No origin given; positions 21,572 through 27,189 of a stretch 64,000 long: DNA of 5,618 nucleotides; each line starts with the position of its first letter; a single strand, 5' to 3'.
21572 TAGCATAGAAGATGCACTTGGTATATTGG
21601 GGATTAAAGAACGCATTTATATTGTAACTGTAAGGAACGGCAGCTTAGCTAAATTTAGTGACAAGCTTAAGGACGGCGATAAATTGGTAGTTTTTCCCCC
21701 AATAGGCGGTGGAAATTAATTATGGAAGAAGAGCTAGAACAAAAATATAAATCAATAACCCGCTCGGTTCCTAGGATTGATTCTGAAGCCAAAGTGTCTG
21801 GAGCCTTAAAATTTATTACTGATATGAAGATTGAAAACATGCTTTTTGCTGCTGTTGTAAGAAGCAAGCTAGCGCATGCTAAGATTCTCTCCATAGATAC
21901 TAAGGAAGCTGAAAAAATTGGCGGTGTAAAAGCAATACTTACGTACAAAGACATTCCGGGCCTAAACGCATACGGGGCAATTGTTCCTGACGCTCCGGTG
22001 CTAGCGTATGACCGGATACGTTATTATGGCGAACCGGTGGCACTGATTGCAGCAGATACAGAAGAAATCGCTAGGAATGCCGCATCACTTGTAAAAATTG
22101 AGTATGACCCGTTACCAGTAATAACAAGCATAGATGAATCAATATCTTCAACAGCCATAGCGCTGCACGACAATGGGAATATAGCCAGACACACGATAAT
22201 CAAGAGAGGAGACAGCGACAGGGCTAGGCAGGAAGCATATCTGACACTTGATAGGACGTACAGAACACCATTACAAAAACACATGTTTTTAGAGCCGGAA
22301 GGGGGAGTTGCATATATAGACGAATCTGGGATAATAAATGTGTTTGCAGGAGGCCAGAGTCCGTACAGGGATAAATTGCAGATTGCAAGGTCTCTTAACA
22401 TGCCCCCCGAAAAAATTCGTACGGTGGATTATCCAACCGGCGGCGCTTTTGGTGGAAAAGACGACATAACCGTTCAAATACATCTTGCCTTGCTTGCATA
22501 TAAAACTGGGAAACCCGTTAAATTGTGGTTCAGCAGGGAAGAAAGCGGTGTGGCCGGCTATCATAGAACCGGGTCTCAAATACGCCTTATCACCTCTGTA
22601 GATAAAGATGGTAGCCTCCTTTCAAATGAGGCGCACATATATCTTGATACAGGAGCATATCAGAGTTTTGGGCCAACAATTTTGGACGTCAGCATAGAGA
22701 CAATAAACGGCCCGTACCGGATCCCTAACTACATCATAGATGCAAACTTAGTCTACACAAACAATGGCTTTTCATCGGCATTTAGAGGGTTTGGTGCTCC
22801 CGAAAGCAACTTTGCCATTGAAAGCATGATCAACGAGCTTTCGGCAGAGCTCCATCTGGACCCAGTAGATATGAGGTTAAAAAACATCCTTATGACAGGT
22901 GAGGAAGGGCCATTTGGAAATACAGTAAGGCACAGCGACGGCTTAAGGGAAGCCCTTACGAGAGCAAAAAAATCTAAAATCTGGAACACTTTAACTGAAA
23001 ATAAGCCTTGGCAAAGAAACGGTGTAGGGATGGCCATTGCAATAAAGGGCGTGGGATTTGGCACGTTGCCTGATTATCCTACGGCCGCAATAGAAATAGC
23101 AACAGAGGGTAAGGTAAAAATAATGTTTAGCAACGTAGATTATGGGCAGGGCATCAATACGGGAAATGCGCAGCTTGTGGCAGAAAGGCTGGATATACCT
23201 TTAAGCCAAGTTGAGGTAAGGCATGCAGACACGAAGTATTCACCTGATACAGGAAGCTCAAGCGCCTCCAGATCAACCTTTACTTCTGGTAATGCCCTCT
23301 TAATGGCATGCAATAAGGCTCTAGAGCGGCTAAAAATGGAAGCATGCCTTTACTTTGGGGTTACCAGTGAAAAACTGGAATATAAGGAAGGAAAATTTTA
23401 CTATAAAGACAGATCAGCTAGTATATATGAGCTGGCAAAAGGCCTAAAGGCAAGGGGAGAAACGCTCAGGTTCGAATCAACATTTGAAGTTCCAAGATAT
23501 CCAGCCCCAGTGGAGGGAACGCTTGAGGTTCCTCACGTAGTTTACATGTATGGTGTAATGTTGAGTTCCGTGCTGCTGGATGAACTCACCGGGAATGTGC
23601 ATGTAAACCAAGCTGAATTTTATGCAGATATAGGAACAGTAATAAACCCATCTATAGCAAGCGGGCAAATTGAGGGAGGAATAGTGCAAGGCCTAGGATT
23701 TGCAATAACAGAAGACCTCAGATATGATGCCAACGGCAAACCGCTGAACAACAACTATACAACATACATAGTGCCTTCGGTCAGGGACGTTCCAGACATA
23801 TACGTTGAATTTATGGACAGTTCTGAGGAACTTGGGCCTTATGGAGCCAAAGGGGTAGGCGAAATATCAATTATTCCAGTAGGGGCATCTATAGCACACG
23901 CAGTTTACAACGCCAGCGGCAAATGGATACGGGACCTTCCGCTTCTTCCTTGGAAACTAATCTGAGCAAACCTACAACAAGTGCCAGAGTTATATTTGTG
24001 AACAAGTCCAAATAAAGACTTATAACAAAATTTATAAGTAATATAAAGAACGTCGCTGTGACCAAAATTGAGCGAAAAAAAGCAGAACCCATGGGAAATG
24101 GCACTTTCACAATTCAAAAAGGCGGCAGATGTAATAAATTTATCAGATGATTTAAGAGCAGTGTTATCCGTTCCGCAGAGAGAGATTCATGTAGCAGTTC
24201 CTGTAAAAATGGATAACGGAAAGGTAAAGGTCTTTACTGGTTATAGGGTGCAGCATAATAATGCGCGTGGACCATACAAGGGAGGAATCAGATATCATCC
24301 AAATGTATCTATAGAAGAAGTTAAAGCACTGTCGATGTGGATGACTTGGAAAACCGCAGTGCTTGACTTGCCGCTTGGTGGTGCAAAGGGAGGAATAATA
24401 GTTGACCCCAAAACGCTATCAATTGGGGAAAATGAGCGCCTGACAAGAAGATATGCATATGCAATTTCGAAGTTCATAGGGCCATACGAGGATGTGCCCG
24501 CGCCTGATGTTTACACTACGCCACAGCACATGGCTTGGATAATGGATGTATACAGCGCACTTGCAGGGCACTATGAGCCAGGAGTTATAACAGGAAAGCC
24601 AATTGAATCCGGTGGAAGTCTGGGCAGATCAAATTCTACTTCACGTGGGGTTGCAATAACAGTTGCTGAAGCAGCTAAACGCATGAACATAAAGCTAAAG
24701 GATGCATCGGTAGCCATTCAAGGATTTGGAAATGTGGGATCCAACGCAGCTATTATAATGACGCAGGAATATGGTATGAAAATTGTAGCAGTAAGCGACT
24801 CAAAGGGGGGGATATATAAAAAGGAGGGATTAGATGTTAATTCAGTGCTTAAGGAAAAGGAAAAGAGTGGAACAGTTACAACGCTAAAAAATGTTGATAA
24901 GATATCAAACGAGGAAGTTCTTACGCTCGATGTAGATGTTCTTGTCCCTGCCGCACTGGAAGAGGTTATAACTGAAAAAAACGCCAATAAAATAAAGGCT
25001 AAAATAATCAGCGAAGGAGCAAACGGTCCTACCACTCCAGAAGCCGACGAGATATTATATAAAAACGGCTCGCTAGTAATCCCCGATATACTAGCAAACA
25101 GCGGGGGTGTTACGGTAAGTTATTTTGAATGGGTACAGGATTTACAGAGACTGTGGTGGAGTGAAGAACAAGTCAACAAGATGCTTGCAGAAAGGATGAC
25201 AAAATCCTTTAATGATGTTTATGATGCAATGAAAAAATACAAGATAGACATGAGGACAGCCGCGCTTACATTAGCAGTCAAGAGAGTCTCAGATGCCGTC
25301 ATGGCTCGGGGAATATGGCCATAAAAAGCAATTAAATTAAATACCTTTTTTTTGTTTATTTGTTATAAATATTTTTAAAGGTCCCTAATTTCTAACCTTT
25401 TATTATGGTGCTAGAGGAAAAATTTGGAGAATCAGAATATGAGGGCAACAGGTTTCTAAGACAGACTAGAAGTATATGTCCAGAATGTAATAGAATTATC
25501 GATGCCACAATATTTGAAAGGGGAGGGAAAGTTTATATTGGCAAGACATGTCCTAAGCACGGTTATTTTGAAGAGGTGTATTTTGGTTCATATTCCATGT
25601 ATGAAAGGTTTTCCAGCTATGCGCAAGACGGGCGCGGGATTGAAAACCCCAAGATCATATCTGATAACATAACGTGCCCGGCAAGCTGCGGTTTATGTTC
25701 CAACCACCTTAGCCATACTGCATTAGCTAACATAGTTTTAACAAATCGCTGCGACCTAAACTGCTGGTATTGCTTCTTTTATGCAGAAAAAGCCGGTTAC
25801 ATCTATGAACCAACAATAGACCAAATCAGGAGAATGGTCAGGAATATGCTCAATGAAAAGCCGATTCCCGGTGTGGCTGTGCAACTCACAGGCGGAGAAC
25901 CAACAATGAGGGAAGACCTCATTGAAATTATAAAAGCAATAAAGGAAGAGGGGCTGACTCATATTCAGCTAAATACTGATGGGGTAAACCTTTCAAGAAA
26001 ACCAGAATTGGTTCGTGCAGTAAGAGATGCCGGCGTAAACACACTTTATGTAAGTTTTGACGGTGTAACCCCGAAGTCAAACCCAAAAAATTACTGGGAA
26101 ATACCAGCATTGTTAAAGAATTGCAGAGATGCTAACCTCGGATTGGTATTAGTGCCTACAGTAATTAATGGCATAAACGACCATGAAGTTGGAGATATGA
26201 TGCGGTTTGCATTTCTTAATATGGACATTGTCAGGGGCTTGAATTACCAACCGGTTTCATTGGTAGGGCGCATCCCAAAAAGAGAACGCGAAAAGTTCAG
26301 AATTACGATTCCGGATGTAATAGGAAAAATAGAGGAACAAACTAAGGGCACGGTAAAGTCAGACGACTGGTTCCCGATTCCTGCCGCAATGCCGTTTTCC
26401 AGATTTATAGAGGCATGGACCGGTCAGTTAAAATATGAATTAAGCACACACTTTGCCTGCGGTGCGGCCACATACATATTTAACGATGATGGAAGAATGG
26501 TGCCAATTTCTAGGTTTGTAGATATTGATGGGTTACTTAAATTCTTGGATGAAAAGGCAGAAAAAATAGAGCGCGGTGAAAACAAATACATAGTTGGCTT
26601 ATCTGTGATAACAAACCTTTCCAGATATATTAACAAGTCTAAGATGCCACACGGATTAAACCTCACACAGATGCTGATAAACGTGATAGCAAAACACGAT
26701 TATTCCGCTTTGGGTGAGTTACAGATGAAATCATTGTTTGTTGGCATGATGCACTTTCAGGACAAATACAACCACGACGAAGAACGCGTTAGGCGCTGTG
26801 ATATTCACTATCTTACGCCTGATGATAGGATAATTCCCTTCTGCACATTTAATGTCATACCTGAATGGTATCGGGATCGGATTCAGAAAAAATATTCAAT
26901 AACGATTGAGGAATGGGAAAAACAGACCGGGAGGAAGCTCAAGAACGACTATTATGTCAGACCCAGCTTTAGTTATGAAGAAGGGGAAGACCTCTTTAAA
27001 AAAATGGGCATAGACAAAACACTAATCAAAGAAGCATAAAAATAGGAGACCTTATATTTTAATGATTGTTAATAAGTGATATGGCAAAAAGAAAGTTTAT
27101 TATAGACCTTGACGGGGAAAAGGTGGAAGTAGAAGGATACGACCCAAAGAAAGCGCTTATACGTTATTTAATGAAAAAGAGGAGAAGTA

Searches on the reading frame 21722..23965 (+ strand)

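Call 91: search_protein_families(library=pfam, proteins=[window:21722-23965:+], max_evalue=0.00001)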
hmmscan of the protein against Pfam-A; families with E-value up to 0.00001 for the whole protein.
window:21722-23965:+ (747 aa): 3 families
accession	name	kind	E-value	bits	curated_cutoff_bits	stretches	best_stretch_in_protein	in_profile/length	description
PF20256.3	MoCoBD_2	-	2.6e-71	240.8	27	1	425-691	19-283/283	Molybdopterin cofactor-binding domain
PF02738.23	MoCoBD_1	-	8.8e-66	221.9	27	1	151-389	6-244/244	Molybdopterin cofactor-binding domain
PF01315.27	Ald_Xan_dh_C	-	3.5e-31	108.2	31.3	1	27-132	2-110/110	Aldehyde oxidase and xanthine dehydrogenase, a/b hammerhead domain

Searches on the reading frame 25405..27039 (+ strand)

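Call 91: search_protein_families(library=pfam, proteins=[window:25405-27039:+], max_evalue=0.00001)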
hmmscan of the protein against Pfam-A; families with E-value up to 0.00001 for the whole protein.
window:25405-27039:+ (544 aa): 2 families
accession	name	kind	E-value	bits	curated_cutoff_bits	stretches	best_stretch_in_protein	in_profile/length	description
PF04055.27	Radical_SAM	-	1.4e-28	100.6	29.5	1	110-269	1-166/166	Radical SAM superfamily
PF23545.1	Zn_ribbon_HMPTM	-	2e-19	69.3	27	1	17-60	1-44/45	HMPTM N-terminal zinc ribbon domain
